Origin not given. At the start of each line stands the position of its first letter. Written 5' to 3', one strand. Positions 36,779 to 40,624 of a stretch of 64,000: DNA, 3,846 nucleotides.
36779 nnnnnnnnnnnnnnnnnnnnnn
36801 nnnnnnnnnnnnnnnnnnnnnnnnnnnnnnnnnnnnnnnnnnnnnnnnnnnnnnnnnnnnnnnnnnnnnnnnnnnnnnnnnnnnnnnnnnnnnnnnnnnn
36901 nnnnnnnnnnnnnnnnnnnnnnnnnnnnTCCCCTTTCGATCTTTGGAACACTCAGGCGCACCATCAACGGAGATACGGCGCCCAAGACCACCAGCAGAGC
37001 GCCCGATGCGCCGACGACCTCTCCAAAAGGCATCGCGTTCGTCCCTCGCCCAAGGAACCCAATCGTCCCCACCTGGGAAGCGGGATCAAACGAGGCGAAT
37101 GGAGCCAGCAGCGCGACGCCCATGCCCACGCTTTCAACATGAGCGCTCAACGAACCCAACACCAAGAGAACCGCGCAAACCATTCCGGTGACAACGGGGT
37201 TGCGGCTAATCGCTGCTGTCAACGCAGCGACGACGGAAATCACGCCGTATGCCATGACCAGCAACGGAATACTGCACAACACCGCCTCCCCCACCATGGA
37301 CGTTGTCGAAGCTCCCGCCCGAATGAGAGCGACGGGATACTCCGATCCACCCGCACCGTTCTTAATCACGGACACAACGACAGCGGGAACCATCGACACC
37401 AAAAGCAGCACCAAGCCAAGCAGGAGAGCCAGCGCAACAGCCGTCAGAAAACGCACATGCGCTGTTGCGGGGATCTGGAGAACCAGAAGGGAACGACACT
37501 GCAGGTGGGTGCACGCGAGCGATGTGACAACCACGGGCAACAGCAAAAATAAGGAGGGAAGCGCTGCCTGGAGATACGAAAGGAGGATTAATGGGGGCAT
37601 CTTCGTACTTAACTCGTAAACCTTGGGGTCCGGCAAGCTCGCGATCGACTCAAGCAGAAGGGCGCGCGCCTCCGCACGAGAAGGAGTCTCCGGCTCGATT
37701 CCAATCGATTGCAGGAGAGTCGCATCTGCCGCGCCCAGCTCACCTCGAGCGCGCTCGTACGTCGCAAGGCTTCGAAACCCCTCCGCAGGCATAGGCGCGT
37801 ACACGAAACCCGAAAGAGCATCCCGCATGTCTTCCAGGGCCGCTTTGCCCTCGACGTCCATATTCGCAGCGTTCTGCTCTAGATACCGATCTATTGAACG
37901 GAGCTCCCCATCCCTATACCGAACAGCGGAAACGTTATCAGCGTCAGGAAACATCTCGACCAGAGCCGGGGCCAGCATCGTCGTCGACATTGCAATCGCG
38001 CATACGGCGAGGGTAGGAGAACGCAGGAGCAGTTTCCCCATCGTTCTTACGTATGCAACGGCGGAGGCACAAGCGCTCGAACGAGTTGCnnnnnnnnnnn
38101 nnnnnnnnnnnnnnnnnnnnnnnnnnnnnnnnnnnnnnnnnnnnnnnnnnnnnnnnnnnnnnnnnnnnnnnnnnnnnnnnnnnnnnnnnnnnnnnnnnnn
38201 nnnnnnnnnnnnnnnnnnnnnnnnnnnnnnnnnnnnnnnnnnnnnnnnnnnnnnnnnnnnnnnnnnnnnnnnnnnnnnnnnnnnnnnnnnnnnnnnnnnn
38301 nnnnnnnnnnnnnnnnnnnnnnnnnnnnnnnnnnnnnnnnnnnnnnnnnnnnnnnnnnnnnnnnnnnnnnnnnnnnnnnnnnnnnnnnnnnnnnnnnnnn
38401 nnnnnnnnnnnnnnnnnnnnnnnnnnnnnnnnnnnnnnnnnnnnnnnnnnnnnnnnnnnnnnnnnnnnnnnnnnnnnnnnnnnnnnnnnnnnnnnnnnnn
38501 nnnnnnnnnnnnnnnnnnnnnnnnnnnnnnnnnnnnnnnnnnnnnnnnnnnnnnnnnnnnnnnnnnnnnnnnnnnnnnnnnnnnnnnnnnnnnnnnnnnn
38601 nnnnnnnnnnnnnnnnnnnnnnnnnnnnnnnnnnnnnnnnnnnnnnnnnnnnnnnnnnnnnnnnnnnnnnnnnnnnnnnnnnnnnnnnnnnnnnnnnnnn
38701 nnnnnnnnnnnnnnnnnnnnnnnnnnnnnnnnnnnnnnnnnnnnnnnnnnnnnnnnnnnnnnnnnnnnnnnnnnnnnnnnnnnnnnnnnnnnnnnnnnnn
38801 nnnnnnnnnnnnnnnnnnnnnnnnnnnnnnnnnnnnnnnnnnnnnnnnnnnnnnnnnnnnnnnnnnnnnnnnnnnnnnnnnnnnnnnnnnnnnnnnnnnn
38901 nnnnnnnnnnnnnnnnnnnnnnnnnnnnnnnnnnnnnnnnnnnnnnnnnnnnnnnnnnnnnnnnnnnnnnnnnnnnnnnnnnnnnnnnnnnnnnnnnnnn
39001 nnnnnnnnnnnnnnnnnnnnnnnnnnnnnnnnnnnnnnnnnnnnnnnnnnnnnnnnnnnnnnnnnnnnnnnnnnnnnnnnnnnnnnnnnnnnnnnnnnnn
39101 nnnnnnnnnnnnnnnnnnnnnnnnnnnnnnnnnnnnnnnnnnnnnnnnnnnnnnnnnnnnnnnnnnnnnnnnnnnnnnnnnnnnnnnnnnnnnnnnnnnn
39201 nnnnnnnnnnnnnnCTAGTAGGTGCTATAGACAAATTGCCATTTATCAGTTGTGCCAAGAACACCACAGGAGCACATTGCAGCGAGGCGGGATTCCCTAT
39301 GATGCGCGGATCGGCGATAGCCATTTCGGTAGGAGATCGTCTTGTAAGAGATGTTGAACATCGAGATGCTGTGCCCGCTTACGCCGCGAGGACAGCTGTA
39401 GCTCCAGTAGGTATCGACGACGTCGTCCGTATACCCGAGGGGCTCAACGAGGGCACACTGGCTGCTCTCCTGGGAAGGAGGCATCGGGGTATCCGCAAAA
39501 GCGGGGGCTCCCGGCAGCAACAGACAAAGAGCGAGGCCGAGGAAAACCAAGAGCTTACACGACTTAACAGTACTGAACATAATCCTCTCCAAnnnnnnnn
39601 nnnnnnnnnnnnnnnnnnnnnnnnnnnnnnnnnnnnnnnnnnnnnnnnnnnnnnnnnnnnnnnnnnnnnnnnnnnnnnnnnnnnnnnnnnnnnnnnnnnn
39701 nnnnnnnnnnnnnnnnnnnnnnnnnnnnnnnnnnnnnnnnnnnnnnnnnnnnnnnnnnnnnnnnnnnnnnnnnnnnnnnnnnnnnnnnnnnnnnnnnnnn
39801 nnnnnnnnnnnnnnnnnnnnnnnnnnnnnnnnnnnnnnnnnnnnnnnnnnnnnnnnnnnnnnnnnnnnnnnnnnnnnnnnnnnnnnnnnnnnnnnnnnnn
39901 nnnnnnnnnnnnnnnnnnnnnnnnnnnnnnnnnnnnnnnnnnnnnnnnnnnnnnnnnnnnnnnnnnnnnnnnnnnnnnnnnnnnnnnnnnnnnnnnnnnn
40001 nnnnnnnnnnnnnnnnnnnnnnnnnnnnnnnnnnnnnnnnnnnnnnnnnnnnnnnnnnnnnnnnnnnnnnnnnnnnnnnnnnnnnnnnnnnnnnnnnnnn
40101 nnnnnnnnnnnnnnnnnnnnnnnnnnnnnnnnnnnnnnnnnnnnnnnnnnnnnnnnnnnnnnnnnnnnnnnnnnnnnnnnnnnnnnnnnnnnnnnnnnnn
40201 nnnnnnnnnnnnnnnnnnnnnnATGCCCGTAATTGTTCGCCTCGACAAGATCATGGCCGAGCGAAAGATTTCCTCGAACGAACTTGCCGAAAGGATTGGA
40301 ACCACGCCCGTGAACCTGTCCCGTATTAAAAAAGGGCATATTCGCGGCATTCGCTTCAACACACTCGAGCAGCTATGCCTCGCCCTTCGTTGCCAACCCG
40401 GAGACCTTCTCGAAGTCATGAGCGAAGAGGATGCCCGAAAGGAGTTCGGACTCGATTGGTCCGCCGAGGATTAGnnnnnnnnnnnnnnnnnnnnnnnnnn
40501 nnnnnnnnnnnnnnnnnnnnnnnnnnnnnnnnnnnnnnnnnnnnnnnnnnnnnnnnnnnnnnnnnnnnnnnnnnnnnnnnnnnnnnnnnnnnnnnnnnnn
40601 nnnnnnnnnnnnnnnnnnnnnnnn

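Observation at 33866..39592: Two tandem modules of small secreted Tyr/Gly-rich protein plus very large polytopic membrane protein plus ABC ATPase, the architecture of lactococcin-972-type bacteriocin loci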

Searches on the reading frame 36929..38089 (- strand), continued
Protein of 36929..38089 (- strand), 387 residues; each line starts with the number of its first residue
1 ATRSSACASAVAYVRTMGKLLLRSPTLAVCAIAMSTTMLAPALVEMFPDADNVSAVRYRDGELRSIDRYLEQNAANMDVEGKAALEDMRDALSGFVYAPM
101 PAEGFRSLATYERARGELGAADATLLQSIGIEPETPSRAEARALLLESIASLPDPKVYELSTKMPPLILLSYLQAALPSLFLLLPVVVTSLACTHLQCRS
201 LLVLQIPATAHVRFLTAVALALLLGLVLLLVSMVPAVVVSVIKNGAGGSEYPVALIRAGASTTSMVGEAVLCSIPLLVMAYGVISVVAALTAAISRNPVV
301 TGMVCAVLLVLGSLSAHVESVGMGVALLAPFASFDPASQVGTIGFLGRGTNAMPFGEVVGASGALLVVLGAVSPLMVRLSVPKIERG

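Call 101: find_encoding_contigs(protein=P0120, flank=4000, max_places=2)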
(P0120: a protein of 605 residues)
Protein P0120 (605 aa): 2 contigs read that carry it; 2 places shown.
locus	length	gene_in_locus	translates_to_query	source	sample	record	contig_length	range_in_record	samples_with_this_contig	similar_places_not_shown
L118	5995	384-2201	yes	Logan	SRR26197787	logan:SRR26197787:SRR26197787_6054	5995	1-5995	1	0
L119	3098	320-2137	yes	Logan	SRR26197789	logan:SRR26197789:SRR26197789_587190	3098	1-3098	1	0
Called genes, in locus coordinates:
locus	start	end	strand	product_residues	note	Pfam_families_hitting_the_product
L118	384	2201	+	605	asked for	PF00005:ABC_tran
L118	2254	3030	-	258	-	PF10105:DUF2344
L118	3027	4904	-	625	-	PF19864:Radical_SAM_N2, PF04055:Radical_SAM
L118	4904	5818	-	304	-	-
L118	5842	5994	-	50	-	?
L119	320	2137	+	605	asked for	PF00005:ABC_tran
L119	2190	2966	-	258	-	PF10105:DUF2344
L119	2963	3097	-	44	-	?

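Call 102: find_encoding_contigs(protein=P0134, flank=4000, max_places=2)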
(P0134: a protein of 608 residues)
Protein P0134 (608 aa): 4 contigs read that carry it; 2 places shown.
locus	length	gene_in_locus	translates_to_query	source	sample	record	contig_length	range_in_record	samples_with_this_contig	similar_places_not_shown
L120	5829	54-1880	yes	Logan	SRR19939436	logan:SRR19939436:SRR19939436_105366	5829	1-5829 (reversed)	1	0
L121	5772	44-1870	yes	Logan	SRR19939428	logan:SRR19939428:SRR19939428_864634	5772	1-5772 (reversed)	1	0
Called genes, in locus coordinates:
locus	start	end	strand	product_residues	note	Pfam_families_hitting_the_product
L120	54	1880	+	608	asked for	PF00005:ABC_tran, PF13304:AAA_21 (faint)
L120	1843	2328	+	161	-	-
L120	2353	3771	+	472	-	PF13360:PQQ_2 (faint)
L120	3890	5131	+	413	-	PF13353:Fer4_12 (weak), PF04055:Radical_SAM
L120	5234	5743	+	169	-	-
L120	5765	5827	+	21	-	?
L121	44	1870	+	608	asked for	PF00005:ABC_tran, PF13304:AAA_21 (faint)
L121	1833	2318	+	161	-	-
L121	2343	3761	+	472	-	PF13360:PQQ_2 (faint)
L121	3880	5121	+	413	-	PF13353:Fer4_12 (weak), PF04055:Radical_SAM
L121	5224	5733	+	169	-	-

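Call 107: search_protein_families(library=pfam, proteins=[L109:4128-4475:+, L113:2352-2705:+, L112:2351-2953:+, L120:5234-5740:+, L120:1843-2325:+, L116:2114-3898:+], max_evalue=1)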
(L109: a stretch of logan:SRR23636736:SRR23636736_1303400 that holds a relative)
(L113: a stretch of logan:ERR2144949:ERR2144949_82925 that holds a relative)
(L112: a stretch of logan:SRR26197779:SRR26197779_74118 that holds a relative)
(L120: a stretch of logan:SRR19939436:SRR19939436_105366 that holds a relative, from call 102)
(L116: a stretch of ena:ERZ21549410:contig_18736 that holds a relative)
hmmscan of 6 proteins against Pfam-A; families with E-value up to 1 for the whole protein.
L109:4128-4475:+ (116 aa): 1 family
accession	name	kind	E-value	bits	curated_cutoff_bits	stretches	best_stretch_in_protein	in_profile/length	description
PF19838.5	LptD_2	-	0.23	10.5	22.5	1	60-103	68-108/464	LptD protein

L113:2352-2705:+ (118 aa): 3 families
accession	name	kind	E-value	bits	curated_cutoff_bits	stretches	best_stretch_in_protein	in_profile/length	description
PF17595.7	DUF5491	-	0.052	14.3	27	1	42-88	12-58/68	Family of unknown function (DUF5491)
PF21001.2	YqiJ_N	-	0.13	12.9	23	1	16-50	8-44/116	Inner membrane protein YqiJ, N-terminal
PF04335.19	VirB8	-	0.47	10.7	23.2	1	3-57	12-66/213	VirB8 protein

L112:2351-2953:+ (201 aa): 0 families

L120:5234-5740:+ (169 aa): 1 family
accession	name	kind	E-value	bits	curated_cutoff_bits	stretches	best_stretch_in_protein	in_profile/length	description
PF03631.20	Virul_fac_BrkB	-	0.54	10.3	33.7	1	5-110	104-211/259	Virulence factor BrkB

L120:1843-2325:+ (161 aa): 0 families

L116:2114-3898:+ (594 aa): 0 families

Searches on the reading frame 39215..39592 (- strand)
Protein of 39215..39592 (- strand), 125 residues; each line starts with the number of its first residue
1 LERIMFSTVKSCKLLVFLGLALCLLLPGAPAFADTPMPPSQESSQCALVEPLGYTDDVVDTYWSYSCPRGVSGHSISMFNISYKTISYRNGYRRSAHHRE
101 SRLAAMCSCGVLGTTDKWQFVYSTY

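Call 3: search_protein_families(library=pfam, proteins=[window:39215-39592:-], max_evalue=1)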
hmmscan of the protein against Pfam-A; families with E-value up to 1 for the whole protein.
window:39215-39592:- (125 aa): 0 families

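Call 4: search_protein_families(library=ncbifam, proteins=[window:39215-39592:-], max_evalue=1)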
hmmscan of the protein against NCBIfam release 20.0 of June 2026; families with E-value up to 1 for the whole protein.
window:39215-39592:- (125 aa): 0 families

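Call 12: find_homologous_proteins(query=window:39215-39592:-, max_evalue=0.01)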
Query window:39215-39592:- (125 aa): 23 proteins with E <= 0.01 among 30 candidates.
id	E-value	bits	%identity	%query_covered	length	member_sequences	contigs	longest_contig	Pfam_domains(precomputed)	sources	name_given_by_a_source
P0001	1.9e-77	275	99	97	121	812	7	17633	-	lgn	-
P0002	3.3e-76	271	99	96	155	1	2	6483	-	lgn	-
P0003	5.0e-75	267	98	97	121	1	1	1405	-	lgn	-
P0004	6.1e-71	254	100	90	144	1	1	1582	-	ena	-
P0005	8.8e-70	250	100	89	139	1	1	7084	-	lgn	-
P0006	3.2e-66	239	97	87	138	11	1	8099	-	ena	-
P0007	1.2e-65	237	100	84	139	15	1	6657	-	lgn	-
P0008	1.6e-53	198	95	76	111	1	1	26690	-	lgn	-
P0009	7.5e-50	186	100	67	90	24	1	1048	-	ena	-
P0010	6.6e-49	183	100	66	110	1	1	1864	-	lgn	-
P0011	1.8e-44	169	99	62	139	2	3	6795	-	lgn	-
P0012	1.9e-41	159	100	58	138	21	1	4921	-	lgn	-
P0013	6.1e-40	154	66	97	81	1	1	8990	-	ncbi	-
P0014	1.2e-38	150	99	55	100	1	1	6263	-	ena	-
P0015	1.9e-38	149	97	57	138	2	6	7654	-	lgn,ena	-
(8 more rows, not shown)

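Call 21: search_solved_structures(query=window:39215-39592:-, max_evalue=10)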
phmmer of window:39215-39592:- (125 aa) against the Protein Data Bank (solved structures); distinct sequences matched with E-value up to 10: 3.
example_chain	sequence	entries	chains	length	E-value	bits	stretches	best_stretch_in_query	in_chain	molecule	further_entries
6dw0_E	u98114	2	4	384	0.28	14.4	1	33-100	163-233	Gamma-aminobutyric acid receptor subunit beta-1,Gamma-aminobutyric acid receptor subunit b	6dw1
9ctv_D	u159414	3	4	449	0.4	13.9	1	33-100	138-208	Gamma-aminobutyric acid receptor subunit beta-1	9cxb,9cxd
9oum_B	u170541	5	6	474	0.41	13.9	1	33-100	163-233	Gamma-aminobutyric acid receptor subunit beta-1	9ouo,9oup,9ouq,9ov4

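Call 81: search_protein_families(library=padloc, proteins=[window:39215-39580:-], max_evalue=0.01)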
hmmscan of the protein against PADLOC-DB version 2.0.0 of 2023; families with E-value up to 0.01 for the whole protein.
window:39215-39580:- (121 aa): 0 families

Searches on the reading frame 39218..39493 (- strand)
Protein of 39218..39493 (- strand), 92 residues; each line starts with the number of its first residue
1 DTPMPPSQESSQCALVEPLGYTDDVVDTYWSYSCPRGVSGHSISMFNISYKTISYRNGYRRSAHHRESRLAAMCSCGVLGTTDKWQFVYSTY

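Call 32: predict_structure(alignment_id=A5)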
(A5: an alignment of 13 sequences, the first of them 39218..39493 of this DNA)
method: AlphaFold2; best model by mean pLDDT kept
length: 92 residues; sequences in the alignment: 13
mean_pLDDT: 44.8   pTM: 0.28
mean pLDDT of the five models: 44.8, 39.5, 38.2, 33.6, 32.3
residues with pLDDT >= 90: 0; 70-90: 0; 50-70: 37; < 50: 55
segments of 3 or more residues with pLDDT < 50: 1-15, 38-40, 58-92
pLDDT, mean of each block of 10 residues (from residue 1): 41 45 56 52 54 52 42 34 31 30
secondary structure, 60 per line:
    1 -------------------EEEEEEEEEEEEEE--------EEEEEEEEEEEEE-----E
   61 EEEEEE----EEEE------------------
elements in order: E20-33 E42-54 E60-66 E71-74

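Call 78: fold_search(model_id=the predicted structure, library=pdb)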
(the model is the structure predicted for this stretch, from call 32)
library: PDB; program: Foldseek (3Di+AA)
matches with E <= 10: 577; with E <= 0.001: 0
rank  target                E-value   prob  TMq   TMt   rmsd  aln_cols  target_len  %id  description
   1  9o4g_B                4.8e-01  0.47  0.27  0.06   8.3        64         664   14  Cryo-EM structure of the CHSY3-CHPF1 chondroitin synthase heterodimer (released 2026-03-04)
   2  8yqv_B                6.1e-01  0.21  0.21  0.03   8.0        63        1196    8  African swine fever virus RNA Polymerase core (released 2024-11-06)
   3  8yqt_B                6.5e-01  0.21  0.21  0.03   8.0        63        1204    8  African swine fever virus RNA Polymerase-M1249L complex2 (released 2024-11-06)
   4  2n8x_MODEL_1_A        6.9e-01  0.89  0.46  0.28   2.6        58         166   12  Solution structure of LptE from Pseudomonas Aerigunosa (released 2016-05-25)
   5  8xxt_B                7.7e-01  0.16  0.22  0.03   8.6        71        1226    7  ASFV RNAP M1249L C-tail occupied complex2 (MCOC2) (released 2025-01-22)
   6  5ig3_E                7.7e-01  0.06  0.14  0.11   9.8        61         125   15  Crystal structure of the human CaMKII-alpha hub (released 2016-03-23)
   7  9mlc_B                8.7e-01  0.23  0.24  0.03   6.4        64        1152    8  Pol II-DSIF-SPT6-PAF1c-TFIIS-IWS1-ELOF1-LEDGF-nucleosome activated elongation complex Composite map T (released 2026-01-21)
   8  8rj3_H                9.3e-01  0.12  0.23  0.21   7.7        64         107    8  Human RAD52 open ring conformation (released 2024-04-24)
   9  7m22_D                9.8e-01  0.18  0.30  0.26  10.0        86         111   12  Cryo-EM structure of the HCMV pentamer bound by human neuropilin 2 (released 2021-08-11)
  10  6baq_H                9.8e-01  0.14  0.29  0.16  17.0        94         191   11  Mus musculus BPIFA1 (released 2018-05-09)
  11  1lo7                  9.8e-01  0.08  0.19  0.13  19.6        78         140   10  X-ray structure of 4-Hydroxybenzoyl CoA Thioesterase complexed with 4-hydroxyphenacyl CoA (released 2002-05-13)
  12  3f3f_A                1.0e+00  0.13  0.21  0.07  15.2        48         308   17  Crystal structure of the nucleoporin pair Nup85-Seh1, space group P21 (released 2009-04-07)
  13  2w2c_C                1.1e+00  0.16  0.23  0.17   8.6        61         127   10  STRUCTURE OF THE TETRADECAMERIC OLIGOMERISATION DOMAIN OF CALCIUM- CALMODULIN DEPENDENT PROTEIN KINASE II DELTA (released 2008-12-23)
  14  2ux0_B                1.1e+00  0.07  0.16  0.11  12.4        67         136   15  Structure of the oligomerisation domain of calcium-calmodulin dependent protein kinase II gamma (released 2007-04-10)
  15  2w2c_M                1.2e+00  0.15  0.23  0.18   8.6        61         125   10  STRUCTURE OF THE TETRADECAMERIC OLIGOMERISATION DOMAIN OF CALCIUM- CALMODULIN DEPENDENT PROTEIN KINASE II DELTA (released 2008-12-23)
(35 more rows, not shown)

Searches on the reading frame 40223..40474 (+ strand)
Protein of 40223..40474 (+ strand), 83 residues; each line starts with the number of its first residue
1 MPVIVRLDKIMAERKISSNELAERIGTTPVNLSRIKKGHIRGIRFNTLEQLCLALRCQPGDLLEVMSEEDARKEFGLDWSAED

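Call 3: search_protein_families(library=pfam, proteins=[window:40223-40474:+], max_evalue=1)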
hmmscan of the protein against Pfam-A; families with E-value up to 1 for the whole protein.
window:40223-40474:+ (83 aa): 7 families
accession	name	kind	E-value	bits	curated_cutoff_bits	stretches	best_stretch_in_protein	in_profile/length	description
PF13443.12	HTH_26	-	4.9e-21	75.2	22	1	6-65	1-60/63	Cro/C1-type HTH DNA-binding domain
PF01381.28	HTH_3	-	1.7e-07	31.6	23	1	9-62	3-55/55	Helix-turn-helix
PF12844.13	HTH_19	-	9.3e-06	25.9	30.2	1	6-63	3-59/64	Helix-turn-helix domain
PF13560.12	HTH_31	-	0.0029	18.3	27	1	12-64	11-62/64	Helix-turn-helix domain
PF13744.12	HTH_37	-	0.0082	16.4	27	1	7-51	23-67/80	Helix-turn-helix domain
PF06971.19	Put_DNA-bind_N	-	0.021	15.4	27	1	13-31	25-43/49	Putative DNA-binding protein N-terminus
PF13545.12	HTH_Crp_2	-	0.026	14.9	27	1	14-35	21-42/70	Crp-like helix-turn-helix domain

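Call 4: search_protein_families(library=ncbifam, proteins=[window:40223-40474:+], max_evalue=1)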
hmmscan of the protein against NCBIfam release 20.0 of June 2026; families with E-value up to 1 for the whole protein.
window:40223-40474:+ (83 aa): 6 families
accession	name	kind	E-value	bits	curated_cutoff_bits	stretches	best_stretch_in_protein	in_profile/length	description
NF000090.1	trans_reg_VanU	equivalog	0.0044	17.2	150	1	6-69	7-68/75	glycopeptide resistance transcriptional regulator VanU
NF038310.1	lysogeny_AimR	equivalog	0.029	13.4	70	1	7-51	1-44/365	AimR family lysis-lysogeny pheromone receptor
NF010465.0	PRK13890.1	equivalog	0.052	13.7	96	1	8-65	11-67/121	conjugal transfer protein TrbA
NF047948.1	male_kill_WMK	equivalog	0.052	13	300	1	14-74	174-232/300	WO male-killing family protein Wmk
TIGR02612.1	mob_myst_A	hypoth_equivalog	0.064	13.1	122.6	1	16-58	39-82/150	mobile mystery protein A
TIGR02607.1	antidote_HigA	equivalog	0.1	12.4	47.7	1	9-59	14-63/81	HigA family addiction module antitoxin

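Call 81: search_protein_families(library=padloc, proteins=[window:40223-40474:+], max_evalue=0.01)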
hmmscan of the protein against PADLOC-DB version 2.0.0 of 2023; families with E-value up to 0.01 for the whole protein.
window:40223-40474:+ (83 aa): 6 families
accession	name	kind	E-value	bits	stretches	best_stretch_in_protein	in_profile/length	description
PDLC02926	HTH_VI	-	0.00051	18.2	1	13-69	12-66/92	-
PDLC03946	RmrA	-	0.0035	14.1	1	6-56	6-55/357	-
PDLC03951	RmrA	-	0.0036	14.3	1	6-75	12-80/400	-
PDLC03665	Control_protein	-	0.0056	14.9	1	9-65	15-71/77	control protein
PDLC04775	PDC-M69A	-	0.0065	15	1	8-69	13-73/113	-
PDLC03948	RmrA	-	0.0083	13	1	6-55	12-60/397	-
